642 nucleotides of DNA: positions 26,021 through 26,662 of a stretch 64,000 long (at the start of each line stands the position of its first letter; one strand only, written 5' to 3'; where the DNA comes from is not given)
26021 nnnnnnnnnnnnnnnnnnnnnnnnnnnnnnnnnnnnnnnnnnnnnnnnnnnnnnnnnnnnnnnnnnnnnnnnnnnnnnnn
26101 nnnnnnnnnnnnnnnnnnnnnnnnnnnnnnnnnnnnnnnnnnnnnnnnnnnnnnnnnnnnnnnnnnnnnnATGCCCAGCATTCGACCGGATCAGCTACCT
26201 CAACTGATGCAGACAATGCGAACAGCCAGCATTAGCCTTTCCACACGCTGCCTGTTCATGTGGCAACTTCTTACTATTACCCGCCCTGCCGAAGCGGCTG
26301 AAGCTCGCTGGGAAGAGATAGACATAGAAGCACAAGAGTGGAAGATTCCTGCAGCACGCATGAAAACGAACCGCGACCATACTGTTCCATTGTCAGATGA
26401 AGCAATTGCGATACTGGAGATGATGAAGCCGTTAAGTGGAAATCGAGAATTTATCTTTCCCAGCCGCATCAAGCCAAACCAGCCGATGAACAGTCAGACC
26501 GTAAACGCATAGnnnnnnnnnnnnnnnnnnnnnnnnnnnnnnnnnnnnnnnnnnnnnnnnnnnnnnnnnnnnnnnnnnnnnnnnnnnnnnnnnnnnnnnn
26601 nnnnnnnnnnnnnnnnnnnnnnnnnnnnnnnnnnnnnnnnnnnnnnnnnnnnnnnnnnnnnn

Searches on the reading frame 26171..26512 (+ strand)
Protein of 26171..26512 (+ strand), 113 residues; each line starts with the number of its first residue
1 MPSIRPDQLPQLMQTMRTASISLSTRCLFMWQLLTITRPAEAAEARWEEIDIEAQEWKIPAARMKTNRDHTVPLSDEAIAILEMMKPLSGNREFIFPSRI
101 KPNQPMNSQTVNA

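Call 31: search_protein_families(library=pfam, proteins=[window:26171-26512:+], max_evalue=0.01)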
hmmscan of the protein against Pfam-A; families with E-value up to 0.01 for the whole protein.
window:26171-26512:+ (113 aa): 1 family
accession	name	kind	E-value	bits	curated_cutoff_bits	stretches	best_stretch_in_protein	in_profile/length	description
PF00589.27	Phage_integrase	-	1.7e-23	83.7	27.1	1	4-112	3-111/172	Phage integrase family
